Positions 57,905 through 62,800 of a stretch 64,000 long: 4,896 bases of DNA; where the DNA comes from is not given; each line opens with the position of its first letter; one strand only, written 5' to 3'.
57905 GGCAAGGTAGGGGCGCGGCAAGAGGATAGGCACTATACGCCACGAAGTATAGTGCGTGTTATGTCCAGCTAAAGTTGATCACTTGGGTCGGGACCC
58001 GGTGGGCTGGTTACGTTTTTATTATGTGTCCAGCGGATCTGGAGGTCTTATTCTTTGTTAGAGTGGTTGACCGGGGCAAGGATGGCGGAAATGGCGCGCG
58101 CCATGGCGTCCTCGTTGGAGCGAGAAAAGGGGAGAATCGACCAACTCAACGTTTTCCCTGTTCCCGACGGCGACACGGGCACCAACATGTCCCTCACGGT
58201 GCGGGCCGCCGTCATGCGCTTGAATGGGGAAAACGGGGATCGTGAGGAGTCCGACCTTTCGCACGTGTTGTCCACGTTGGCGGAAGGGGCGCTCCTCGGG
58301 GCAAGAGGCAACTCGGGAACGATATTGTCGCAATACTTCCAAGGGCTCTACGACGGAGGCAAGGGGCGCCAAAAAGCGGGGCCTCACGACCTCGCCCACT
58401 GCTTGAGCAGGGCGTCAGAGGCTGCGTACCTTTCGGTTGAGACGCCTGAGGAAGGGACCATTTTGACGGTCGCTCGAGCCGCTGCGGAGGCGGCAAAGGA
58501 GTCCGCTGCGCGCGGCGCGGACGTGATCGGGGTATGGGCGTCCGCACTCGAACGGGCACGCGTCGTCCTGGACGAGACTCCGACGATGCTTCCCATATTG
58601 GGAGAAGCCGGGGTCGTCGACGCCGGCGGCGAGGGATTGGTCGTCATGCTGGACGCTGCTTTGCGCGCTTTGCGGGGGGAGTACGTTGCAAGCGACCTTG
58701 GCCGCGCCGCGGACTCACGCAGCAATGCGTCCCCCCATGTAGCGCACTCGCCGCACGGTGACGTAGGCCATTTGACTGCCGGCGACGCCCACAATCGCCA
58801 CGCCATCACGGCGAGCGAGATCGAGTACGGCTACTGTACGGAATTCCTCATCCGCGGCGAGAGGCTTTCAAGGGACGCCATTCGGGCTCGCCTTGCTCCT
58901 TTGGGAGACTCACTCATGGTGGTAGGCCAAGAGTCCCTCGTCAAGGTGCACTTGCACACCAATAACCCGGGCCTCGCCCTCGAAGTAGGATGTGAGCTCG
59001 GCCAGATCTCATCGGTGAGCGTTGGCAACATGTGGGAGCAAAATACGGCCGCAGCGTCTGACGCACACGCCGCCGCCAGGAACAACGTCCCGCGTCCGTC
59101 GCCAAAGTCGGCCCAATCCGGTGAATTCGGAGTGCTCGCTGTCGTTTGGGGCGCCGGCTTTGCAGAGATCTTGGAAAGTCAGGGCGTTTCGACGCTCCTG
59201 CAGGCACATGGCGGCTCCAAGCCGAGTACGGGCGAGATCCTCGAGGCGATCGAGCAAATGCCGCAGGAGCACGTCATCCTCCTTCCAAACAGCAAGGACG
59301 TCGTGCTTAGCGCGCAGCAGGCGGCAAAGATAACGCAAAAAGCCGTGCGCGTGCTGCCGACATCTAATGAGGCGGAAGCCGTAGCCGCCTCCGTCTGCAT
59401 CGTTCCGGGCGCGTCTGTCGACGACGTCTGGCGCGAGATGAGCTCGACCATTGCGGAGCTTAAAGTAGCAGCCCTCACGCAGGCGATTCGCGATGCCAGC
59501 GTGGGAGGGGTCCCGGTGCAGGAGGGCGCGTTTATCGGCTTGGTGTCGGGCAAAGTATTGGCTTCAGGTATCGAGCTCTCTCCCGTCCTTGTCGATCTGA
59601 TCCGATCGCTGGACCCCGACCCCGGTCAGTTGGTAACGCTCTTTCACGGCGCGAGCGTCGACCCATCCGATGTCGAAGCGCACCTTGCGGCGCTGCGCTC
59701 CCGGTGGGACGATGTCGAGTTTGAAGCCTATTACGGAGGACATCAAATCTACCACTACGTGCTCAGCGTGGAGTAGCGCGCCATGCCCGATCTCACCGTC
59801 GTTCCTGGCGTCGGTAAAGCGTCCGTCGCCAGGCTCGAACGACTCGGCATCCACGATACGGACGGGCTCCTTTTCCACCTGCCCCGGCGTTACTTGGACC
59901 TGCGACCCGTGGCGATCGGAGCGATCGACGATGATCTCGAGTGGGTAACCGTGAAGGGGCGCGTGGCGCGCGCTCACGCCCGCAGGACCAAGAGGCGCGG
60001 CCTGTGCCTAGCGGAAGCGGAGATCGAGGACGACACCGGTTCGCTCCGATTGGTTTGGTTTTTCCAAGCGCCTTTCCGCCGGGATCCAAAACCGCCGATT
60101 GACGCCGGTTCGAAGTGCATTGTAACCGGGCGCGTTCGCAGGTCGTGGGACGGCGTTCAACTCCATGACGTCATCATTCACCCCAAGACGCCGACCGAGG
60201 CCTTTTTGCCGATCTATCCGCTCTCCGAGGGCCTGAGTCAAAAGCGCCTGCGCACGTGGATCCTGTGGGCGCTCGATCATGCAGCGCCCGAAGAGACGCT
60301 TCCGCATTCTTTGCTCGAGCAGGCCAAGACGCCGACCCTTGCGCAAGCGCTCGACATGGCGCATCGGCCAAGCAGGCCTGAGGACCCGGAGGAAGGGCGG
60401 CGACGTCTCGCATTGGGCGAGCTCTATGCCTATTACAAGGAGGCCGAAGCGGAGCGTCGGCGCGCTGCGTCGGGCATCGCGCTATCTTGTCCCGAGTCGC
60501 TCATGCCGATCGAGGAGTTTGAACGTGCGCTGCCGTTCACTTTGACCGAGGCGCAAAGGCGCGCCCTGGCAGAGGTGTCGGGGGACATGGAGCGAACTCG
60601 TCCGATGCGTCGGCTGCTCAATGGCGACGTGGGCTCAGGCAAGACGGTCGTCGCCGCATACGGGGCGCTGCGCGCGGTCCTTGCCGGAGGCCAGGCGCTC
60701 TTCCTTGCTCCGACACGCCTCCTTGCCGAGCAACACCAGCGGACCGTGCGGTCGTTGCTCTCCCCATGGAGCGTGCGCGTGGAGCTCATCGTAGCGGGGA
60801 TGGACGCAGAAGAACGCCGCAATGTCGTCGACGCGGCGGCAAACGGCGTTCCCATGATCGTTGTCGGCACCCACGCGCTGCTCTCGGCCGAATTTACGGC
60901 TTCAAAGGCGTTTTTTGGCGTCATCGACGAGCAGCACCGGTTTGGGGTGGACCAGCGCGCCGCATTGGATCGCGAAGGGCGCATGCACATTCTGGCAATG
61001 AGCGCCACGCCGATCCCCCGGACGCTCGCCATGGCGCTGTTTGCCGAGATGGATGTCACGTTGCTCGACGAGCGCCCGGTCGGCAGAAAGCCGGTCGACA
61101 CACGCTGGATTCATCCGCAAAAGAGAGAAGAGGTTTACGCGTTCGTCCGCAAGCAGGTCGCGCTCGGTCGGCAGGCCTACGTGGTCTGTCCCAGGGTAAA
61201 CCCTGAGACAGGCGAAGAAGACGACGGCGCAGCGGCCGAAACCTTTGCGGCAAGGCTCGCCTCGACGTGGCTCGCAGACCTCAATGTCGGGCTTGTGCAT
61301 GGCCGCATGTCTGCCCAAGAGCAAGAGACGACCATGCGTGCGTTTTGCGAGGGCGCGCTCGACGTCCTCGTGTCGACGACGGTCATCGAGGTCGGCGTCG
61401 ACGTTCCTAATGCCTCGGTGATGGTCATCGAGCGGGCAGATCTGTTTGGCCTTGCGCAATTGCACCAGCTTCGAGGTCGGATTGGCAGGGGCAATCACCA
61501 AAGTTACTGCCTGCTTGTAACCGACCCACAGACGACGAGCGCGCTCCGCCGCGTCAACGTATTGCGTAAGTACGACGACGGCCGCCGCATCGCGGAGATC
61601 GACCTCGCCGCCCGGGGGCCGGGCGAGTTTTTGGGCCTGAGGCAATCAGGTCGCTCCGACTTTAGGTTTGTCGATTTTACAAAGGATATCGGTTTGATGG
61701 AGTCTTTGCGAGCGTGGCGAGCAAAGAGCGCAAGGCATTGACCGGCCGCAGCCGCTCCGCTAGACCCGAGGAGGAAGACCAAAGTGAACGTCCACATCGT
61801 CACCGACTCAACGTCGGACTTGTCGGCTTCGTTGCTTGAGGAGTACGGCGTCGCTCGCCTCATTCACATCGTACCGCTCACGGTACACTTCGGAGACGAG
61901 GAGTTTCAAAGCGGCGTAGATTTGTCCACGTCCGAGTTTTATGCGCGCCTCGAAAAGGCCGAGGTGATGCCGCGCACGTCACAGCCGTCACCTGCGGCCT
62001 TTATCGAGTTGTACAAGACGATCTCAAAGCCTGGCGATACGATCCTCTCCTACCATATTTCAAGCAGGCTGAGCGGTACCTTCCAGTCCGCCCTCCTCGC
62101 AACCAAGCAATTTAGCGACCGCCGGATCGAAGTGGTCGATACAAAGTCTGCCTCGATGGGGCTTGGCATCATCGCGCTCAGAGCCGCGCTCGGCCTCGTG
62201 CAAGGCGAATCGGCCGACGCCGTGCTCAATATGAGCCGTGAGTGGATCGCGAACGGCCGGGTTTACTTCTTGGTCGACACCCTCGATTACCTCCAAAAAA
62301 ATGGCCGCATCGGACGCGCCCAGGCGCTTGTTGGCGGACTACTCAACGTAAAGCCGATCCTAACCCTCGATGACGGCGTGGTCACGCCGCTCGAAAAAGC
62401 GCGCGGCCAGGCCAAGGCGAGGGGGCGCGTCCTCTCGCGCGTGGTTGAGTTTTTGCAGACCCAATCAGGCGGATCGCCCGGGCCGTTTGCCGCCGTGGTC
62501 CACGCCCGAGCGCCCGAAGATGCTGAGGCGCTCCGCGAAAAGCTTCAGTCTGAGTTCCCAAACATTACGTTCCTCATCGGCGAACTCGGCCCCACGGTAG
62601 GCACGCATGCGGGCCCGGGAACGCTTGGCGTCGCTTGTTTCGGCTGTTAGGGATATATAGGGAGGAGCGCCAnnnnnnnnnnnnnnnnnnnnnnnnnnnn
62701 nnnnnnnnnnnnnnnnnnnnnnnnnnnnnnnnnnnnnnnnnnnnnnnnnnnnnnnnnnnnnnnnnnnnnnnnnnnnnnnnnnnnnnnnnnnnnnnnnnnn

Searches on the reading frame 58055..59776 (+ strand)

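Call 48: search_protein_families(library=pfam, proteins=[window:58055-59776:+], max_evalue=0.00001)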
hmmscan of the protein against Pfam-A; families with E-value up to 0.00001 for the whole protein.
window:58055-59776:+ (573 aa): 3 families
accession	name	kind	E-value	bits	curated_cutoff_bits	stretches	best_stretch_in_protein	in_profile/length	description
PF13684.11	FakA-like_C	-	1.4e-53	181.9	23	1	359-573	1-216/216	Fatty acid kinase subunit A-like, C-terminal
PF02734.22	Dak2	-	1.2e-38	133.2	27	1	35-202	1-172/174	DAK2 domain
PF21645.3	FakA-like_M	-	7.8e-25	86.9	24.9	1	257-331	1-78/80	Fatty acid kinase subunit A-like, middle domain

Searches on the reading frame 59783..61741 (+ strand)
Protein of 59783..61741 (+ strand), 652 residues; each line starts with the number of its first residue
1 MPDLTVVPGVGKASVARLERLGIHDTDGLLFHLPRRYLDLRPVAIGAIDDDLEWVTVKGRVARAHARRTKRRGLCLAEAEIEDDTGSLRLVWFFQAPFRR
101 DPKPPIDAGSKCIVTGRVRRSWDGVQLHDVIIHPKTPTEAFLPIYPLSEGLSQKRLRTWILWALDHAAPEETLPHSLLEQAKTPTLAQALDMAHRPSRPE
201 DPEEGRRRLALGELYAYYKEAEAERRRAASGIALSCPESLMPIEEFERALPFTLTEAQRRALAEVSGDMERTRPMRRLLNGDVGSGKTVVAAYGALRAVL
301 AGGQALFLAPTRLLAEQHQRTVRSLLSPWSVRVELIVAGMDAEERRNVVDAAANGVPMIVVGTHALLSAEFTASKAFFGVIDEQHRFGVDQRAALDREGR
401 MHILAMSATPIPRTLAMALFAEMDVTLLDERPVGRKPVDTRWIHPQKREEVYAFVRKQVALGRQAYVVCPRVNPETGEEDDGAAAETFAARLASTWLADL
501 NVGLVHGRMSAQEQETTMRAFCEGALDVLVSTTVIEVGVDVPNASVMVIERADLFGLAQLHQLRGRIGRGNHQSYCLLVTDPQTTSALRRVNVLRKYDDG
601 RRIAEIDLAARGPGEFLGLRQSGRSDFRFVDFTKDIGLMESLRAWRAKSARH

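Call 48: search_protein_families(library=pfam, proteins=[window:59783-61741:+], max_evalue=0.00001)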
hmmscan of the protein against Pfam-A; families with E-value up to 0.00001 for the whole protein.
window:59783-61741:+ (652 aa): 5 families
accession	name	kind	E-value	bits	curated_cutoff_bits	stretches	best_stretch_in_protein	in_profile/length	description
PF00270.35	DEAD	-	4.2e-21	75.8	26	1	256-415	2-164/167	DEAD/DEAH box helicase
PF00271.37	Helicase_C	-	7.9e-21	74.8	23.5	1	455-570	10-109/110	Helicase conserved C-terminal domain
PF17191.10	RecG_wedge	-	1.1e-13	51.5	23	1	8-158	6-153/162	RecG wedge domain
PF04851.21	ResIII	-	7.4e-11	42.7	22.5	1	253-410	3-162/164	Type III restriction enzyme, res subunit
PF01336.31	tRNA_anti-codon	-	2.2e-06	27.9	27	1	55-128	1-68/75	OB-fold nucleic acid binding domain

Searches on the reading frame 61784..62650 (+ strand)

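Call 48: search_protein_families(library=pfam, proteins=[window:61784-62650:+], max_evalue=0.00001)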
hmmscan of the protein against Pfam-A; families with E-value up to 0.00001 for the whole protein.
window:61784-62650:+ (288 aa): 1 family
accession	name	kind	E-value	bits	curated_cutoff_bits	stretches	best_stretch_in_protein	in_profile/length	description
PF02645.21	DegV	-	6.6e-86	288.5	27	1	3-285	2-277/280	Uncharacterised protein, DegV family COG1307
